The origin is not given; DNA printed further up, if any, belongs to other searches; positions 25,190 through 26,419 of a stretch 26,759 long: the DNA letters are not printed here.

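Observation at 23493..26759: Integrative element with two intact tyrosine recombinases in one coupled operon; the second may be a relaxase or replication initiator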

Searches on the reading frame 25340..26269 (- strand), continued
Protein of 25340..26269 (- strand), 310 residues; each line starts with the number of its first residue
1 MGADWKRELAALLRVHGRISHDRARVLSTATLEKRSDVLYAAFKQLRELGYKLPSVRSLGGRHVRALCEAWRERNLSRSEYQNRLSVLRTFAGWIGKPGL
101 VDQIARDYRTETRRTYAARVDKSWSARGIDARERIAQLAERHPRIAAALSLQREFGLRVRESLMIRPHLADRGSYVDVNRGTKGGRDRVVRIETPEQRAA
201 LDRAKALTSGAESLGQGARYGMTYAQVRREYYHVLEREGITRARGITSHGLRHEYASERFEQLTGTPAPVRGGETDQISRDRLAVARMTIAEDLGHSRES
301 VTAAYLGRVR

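Call 77: fold_search(model_id=the predicted structure, library=pdb)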
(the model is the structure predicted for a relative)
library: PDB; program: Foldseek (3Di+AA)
matches with E <= 10: 158; with E <= 0.001: 22
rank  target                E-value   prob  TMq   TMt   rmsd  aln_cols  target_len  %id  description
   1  1z19_B                1.2e-05  1.00  0.60  0.65   5.2       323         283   16  Crystal structure of a lambda integrase(75-356) dimer bound to a COC' core site (released 2005-06-28)
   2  5hxy_B                1.3e-05  1.00  0.39  0.43  14.7       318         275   14  Crystal structure of XerA recombinase (released 2017-02-01)
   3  5hxy_A                1.6e-05  1.00  0.41  0.45  14.6       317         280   15  Crystal structure of XerA recombinase (released 2017-02-01)
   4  1z1b_B                2.2e-05  1.00  0.60  0.54   5.3       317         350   15  Crystal structure of a lambda integrase dimer bound to a COC' core site (released 2005-06-28)
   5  5hxy_D                6.7e-05  1.00  0.39  0.44  14.7       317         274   15  Crystal structure of XerA recombinase (released 2017-02-01)
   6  1z19_A                7.0e-05  1.00  0.55  0.61   5.8       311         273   17  Crystal structure of a lambda integrase(75-356) dimer bound to a COC' core site (released 2005-06-28)
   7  1z1b_A                7.4e-05  1.00  0.56  0.51   6.0       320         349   17  Crystal structure of a lambda integrase dimer bound to a COC' core site (released 2005-06-28)
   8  1z1g_A                9.4e-05  1.00  0.57  0.52   5.9       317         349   16  Crystal structure of a lambda integrase tetramer bound to a Holliday junction (released 2005-06-28)
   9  1p7d_A                1.7e-04  1.00  0.57  0.62   5.4       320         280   16  Crystal structure of the Lambda Integrase (residues 75-356) bound to DNA (released 2003-08-12)
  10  5j0n_F                2.2e-04  1.00  0.55  0.49   5.8       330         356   18  Lambda excision HJ intermediate (released 2017-02-08)
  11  1z1g_B                2.9e-04  1.00  0.52  0.49   6.6       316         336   15  Crystal structure of a lambda integrase tetramer bound to a Holliday junction (released 2005-06-28)
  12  5j0n_G                3.5e-04  1.00  0.51  0.47   6.3       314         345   18  Lambda excision HJ intermediate (released 2017-02-08)
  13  5j0n_E                4.2e-04  1.00  0.54  0.60   5.8       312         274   16  Lambda excision HJ intermediate (released 2017-02-08)
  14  2a3v_A                4.4e-04  1.00  0.60  0.59   6.4       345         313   16  Structural basis for broad DNA-specificity in integron recombination (released 2006-05-02)
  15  2a3v_C                4.7e-04  1.00  0.58  0.57   6.9       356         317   16  Structural basis for broad DNA-specificity in integron recombination (released 2006-05-02)
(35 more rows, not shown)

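Call 79: search_protein_families(library=pfam, proteins=[L013:3687-4898:+, L013:5000-5659:+, L013:8975-9667:+, L013:10646-11926:-, L022:5329-6258:+, L022:6791-7567:+, L022:9106-11583:+, L022:11590-13044:+, L022:13044-15401:+, L032:4722-6242:+], max_evalue=0.001)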
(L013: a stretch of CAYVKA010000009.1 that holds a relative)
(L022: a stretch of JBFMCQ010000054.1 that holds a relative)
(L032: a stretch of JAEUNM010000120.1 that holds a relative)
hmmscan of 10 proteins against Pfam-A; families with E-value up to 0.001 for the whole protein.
L013:3687-4898:+ (404 aa): 3 families
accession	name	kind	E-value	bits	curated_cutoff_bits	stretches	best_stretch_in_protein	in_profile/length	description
PF22022.2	Phage_int_M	-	1.1e-26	93.3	27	1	102-196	1-95/96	Phage integrase central domain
PF13356.12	Arm-DNA-bind_3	-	2.7e-23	82.3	27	1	5-90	1-83/83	Arm DNA-binding domain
PF00589.27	Phage_integrase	-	5.1e-18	65.9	27.1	1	232-372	26-169/172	Phage integrase family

L013:5000-5659:+ (220 aa): 0 families

L013:8975-9667:+ (231 aa): 0 families

L013:10646-11926:- (427 aa): 1 family
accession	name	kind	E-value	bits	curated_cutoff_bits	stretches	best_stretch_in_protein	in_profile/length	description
PF00285.26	Citrate_synt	-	5.7e-122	407.6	27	1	60-409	2-357/357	Citrate synthase, C-terminal domain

L022:5329-6258:+ (310 aa): 0 families

L022:6791-7567:+ (259 aa): 0 families

L022:9106-11583:+ (826 aa): 9 families
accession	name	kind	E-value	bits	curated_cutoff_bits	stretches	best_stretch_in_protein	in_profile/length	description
PF04851.21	ResIII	-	3.6e-44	151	22.5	1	167-351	2-163/164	Type III restriction enzyme, res subunit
PF08463.15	EcoEI_R_C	-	1e-34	120.5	24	1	667-822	1-163/163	EcoEI R protein C-terminal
PF18766.7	SWI2_SNF2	-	1.5e-16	61.2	26.7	1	172-386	1-191/221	SWI2/SNF2 ATPase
PF04313.20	HSDR_N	-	3.9e-12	46.9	25.1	1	53-118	120-194/198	Type I restriction enzyme R protein N terminus (HSDR_N)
PF00270.35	DEAD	-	8.5e-12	45.6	26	1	173-352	4-162/167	DEAD/DEAH box helicase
PF13588.12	HSDR_N_2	-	5.9e-07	30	25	1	38-119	16-99/110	Type I restriction enzyme R protein N terminus (HSDR_N)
PF00176.29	SNF2-rel_dom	-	1.1e-05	25.1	24.9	1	172-350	1-163/290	SNF2-related domain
PF00271.37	Helicase_C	-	7.1e-05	23.5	23.5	1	442-552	10-109/110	Helicase conserved C-terminal domain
PF13086.12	AAA_11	-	0.00045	20.5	27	0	173-260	6-89/257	AAA domain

L022:11590-13044:+ (485 aa): 4 families
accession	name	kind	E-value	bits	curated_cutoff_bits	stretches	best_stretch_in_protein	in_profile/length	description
PF02384.22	N6_Mtase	-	1.8e-71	241.5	20.4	1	141-446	3-304/311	N-6 DNA Methylase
PF12161.14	HsdM_N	-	8.8e-11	43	24.5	1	4-130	2-135/135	HsdM N-terminal domain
PF07669.17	Eco57I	-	2.2e-08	34.8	25.3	1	248-356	51-171/171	Eco57I restriction-modification methylase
PF01170.24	UPF0020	-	1.8e-06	28.2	22.3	1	173-281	19-134/197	RMKL-like, methyltransferase domain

L022:13044-15401:+ (786 aa): 1 family
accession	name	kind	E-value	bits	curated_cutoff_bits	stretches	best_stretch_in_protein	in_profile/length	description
PF01420.25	Methylase_S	-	8.6e-23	81.8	22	2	84-254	1-162/168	Type I restriction modification DNA specificity domain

L032:4722-6242:+ (507 aa): 1 family
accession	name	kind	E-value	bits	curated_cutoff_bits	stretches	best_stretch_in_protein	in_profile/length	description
PF07804.18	HipA_C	-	7.2e-15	55.6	30.5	1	236-413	1-165/213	HipA-like C-terminal domain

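Call 83: find_related_loci(query=A5, collection=viral_contigs, flank=10000)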
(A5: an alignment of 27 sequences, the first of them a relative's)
Query A5 (310 aa) in viral_contigs; peptide patterns used: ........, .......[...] (x = any residue, [..] = any of these).
20 stretches matched a pattern; 1 encode a relative of the query (tblastn E <= 1e-3); 1 distinct loci.
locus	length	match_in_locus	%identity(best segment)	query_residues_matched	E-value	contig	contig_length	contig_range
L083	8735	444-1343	43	5-307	4e-73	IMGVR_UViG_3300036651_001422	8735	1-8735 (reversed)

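Call 87: find_encoding_contigs(protein=P0006, flank=5000, max_places=3)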
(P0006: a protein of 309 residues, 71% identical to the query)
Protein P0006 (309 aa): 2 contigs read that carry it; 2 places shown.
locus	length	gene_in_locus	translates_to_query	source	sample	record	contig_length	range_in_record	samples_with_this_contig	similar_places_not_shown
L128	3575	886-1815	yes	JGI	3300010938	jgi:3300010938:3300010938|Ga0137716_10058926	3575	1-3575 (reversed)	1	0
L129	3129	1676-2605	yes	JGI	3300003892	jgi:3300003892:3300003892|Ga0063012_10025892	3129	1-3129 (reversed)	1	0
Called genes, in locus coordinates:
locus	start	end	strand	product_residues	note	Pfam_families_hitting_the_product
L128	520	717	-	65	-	-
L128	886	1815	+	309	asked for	PF12835:Integrase_1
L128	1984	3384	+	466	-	PF00772:DnaB, PF13481:AAA_25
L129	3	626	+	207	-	?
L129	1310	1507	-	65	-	-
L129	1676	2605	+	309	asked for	PF12835:Integrase_1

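Call 92: search_solved_structures(query=L001:9009-9284:+, max_evalue=10)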
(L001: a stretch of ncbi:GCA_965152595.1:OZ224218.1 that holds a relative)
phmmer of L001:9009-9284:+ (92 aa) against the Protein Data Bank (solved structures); distinct sequences matched with E-value up to 10: 2.
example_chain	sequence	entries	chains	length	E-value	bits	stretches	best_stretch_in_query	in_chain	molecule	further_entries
7lo1_A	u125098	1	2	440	0.013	19.2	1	59-77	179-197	FAD-dependent monooxygenase afoD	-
5yu0_A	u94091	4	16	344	5.8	10.7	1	37-77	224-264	Lysine cyclodeaminase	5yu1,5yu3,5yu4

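Call 93: search_protein_families(library=ncbifam, proteins=[L001:9009-9284:+, L001:8686-9009:+, L001:7192-8553:+, L001:6675-7091:+, L001:5979-6569:-, L005:2482-3681:+], max_evalue=0.1)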
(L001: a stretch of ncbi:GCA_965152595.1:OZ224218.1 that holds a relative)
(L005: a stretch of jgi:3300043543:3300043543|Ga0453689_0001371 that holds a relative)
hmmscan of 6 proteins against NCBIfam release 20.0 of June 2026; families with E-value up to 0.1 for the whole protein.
L001:9009-9284:+ (92 aa): 0 families

L001:8686-9009:+ (108 aa): 0 families

L001:7192-8553:+ (454 aa): 0 families

L001:6675-7091:+ (139 aa): 1 family
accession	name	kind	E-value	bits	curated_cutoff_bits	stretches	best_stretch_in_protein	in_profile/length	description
TIGR01391.1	dnaG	equivalog_domain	8.6e-05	21.6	283.6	1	19-50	31-60/414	DNA primase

L001:5979-6569:- (196 aa): 0 families

L005:2482-3681:+ (400 aa): 0 families
